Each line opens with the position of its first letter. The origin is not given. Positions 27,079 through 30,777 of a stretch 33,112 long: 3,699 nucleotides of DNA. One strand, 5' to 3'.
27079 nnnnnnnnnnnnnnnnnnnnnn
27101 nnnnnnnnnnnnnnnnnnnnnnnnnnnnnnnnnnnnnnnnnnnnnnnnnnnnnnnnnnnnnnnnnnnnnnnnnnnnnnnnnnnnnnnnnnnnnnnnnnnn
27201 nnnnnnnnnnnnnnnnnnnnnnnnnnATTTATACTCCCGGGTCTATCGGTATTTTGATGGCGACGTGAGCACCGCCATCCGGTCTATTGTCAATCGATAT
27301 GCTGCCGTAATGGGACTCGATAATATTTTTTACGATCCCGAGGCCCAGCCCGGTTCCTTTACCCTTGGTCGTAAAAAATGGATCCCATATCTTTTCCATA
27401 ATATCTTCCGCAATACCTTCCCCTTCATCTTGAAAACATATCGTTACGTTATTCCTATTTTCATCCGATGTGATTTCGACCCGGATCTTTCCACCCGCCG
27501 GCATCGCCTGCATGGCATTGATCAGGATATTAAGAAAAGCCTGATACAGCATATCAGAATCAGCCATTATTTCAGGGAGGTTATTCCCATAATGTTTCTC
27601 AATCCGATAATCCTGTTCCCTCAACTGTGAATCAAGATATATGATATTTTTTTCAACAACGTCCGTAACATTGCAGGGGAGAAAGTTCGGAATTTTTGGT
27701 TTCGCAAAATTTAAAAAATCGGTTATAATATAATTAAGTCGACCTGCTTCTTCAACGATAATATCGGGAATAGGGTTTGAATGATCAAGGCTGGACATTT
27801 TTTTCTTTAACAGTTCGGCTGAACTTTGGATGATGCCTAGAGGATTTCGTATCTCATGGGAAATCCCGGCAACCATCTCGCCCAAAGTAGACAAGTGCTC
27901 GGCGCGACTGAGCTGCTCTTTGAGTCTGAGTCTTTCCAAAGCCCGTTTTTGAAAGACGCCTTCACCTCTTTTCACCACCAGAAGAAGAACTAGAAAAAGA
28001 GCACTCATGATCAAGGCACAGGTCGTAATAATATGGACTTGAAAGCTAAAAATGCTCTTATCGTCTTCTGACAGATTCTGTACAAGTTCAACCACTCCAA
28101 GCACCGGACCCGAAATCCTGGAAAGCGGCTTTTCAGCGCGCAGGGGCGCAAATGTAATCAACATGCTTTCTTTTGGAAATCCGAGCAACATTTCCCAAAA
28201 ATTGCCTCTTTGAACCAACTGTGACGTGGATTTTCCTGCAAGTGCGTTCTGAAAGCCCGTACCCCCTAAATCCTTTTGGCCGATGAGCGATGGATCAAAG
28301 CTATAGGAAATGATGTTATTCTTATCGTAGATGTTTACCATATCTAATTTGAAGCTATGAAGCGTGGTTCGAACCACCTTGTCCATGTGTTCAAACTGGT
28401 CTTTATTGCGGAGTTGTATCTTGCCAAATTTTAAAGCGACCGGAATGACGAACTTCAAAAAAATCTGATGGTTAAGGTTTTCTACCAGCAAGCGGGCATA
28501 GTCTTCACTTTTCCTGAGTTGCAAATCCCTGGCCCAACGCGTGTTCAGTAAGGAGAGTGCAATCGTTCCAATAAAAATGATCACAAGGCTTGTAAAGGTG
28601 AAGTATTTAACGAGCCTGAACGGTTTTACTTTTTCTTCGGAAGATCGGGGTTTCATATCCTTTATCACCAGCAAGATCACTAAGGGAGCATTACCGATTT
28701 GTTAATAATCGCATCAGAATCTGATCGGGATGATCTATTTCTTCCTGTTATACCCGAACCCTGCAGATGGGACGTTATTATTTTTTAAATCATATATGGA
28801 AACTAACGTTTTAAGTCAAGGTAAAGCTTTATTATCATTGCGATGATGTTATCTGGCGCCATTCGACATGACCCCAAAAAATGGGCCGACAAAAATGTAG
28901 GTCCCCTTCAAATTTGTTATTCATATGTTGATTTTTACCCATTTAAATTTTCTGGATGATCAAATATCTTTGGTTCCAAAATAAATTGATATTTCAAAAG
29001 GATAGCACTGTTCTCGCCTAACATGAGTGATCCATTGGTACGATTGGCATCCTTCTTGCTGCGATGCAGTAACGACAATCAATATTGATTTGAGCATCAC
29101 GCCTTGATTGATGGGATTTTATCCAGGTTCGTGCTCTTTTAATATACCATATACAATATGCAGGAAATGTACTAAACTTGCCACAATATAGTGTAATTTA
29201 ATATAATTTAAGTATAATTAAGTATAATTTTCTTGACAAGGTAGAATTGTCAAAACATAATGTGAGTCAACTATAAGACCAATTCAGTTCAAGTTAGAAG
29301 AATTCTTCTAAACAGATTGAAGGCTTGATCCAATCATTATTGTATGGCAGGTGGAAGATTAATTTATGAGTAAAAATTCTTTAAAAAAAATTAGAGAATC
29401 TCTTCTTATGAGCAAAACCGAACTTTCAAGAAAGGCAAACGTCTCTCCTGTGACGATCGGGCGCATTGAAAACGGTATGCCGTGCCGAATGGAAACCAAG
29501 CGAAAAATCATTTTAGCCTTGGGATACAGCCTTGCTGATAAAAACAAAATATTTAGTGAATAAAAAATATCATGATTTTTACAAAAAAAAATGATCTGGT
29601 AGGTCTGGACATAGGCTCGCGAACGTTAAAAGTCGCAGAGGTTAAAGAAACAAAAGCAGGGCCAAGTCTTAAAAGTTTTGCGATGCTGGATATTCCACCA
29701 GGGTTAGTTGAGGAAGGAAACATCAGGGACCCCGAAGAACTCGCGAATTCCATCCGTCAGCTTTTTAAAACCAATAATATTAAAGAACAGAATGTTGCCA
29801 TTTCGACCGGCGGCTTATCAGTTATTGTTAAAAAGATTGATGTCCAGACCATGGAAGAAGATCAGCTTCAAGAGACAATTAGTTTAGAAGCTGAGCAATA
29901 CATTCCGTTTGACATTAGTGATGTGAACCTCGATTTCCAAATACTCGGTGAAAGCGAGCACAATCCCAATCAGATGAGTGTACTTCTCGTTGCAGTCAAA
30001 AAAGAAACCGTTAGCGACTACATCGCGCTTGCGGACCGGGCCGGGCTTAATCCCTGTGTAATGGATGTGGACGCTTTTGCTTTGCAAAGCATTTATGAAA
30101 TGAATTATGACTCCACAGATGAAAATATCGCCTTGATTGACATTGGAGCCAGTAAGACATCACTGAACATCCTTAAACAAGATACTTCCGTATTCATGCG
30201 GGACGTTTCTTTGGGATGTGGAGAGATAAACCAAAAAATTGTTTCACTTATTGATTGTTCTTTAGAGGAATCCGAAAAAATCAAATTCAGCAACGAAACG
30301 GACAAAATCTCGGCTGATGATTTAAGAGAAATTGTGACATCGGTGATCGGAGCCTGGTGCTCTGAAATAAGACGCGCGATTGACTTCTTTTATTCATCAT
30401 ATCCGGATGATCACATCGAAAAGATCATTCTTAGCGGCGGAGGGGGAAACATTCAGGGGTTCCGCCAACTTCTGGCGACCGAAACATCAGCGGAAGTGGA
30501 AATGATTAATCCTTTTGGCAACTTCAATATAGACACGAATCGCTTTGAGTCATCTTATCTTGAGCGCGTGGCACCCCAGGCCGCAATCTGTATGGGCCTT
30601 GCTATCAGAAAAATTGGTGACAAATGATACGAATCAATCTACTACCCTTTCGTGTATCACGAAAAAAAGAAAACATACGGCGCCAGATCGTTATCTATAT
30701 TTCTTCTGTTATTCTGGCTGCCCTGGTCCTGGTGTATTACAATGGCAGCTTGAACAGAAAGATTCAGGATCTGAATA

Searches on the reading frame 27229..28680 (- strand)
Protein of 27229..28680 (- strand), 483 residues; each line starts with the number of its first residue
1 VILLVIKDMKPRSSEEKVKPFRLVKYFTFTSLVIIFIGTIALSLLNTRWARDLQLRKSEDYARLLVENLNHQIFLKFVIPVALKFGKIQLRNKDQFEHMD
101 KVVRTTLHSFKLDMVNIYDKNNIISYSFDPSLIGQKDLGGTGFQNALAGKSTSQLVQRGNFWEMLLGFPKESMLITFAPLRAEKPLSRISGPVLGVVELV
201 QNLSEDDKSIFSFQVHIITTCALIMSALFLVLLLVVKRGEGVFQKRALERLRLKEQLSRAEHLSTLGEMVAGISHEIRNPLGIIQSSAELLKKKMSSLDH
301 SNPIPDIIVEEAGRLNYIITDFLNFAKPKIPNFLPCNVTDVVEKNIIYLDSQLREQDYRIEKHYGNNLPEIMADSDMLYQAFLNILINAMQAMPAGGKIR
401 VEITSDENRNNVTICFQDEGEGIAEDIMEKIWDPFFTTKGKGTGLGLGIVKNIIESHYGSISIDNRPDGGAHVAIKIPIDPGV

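Call 6: search_protein_families(library=pfam, proteins=[window:27229-28680:-])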
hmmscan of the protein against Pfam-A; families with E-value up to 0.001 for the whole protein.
window:27229-28680:- (483 aa): 3 families
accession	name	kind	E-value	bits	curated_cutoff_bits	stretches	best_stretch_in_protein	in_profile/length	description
PF02518.31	HATPase_c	-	2.2e-24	86.5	26.4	1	374-480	2-110/111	Histidine kinase-, DNA gyrase B-, and HSP90-like ATPase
PF00512.31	HisKA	-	4.2e-13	49.6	26.9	1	266-327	2-62/66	His Kinase A (phospho-acceptor) domain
PF14501.12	HATPase_c_5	-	1.7e-06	28.3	22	1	378-466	6-91/102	GHKL domain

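Call 41: search_protein_families(library=ncbifam, proteins=[window:27229-28680:-])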
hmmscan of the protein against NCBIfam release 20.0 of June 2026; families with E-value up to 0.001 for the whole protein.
window:27229-28680:- (483 aa): 83 families (the best 25 are shown)
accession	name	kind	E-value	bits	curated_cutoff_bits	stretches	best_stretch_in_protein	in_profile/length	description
NF008468.0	PRK11360.1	equivalog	6.3e-71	239.5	646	1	249-481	379-610/616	two-component system sensor histidine kinase AtoS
NF007688.0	PRK10364.1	equivalog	3.8e-58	197.3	479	1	220-479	195-451/460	two-component system sensor histidine kinase ZraS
NF053867.1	SprKinKinDBac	equivalog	1.2e-41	142.8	775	1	221-479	244-497/500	sporulation kinase KinD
NF010411.0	PRK13837.1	equivalog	4.6e-38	130.8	647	1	244-480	428-676/828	two-component system VirA-like sensor kinase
NF052574.1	HisKinEspCMyxo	equivalog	1.3e-33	116.2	1200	1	252-478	403-636/785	serine histidine kinase EspC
NF046044.1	PnpS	equivalog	1.6e-33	116.3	400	1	268-478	172-390/390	two-component system histidine kinase PnpS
NF038348.1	T2SS_HK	subfamily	2.9e-33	115.1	450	2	309-479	405-573/574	histidine kinase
NF008312.0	PRK11100.1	equivalog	6.8e-33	114.2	356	1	266-479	256-474/477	two-component system sensor histidine kinase CreC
NF047497.1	HK_LIC_12097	equivalog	5.9e-31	107.5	500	1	254-465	138-353/367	LIC_12097 family sensor histidine kinase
NF052573.1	HisKinEspAMyxo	equivalog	1.2e-30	106.2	1400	1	247-475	365-607/755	serine histidine kinase EspA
NF046020.1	HisKinCckABruc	equivalog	1.6e-30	105.7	1000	1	249-478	463-706/868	cell cycle histidine kinase CckA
NF008293.1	PRK11073.1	equivalog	2.6e-29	102.6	240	1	254-479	119-347/349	nitrogen regulation protein NR(II)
NF046026.1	HisKinCckACaul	equivalog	5.9e-29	100.7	1000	1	252-479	288-532/678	cell cycle histidine kinase CckA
NF033092.0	HK_WalK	equivalog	6.3e-29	101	725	1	268-479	374-594/594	cell wall metabolism sensor histidine kinase WalK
NF040750.1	tetrathio_HK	equivalog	1.1e-28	100.1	750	1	218-470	290-545/555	tetrathionate respiration histidine kinase TtrS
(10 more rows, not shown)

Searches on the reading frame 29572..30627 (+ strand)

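Call 41: search_protein_families(library=ncbifam, proteins=[window:29572-30627:+])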
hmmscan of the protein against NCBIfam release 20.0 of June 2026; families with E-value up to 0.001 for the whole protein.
window:29572-30627:+ (351 aa): 5 families
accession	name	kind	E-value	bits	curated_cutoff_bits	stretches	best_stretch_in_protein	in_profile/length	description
TIGR01175.1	pilM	subfamily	2.7e-78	263.4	133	1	5-347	1-347/348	type IV pilus assembly protein PilM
NF045709.1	Amuc_1101_fam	equivalog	1.2e-40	139.9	650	1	6-350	4-352/608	Amuc_1101 family PilM-like pilus complex protein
TIGR01174.1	ftsA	equivalog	8.5e-08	31.7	175.85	1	135-244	148-256/371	cell division protein FtsA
NF011660.0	PRK15080.1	equivalog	1.1e-06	28.1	182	1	185-310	142-256/277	ethanolamine utilization protein EutJ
TIGR02529.1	EutJ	subfamily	1.8e-05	24.3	152.1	1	184-309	108-222/239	ethanolamine utilization protein EutJ family protein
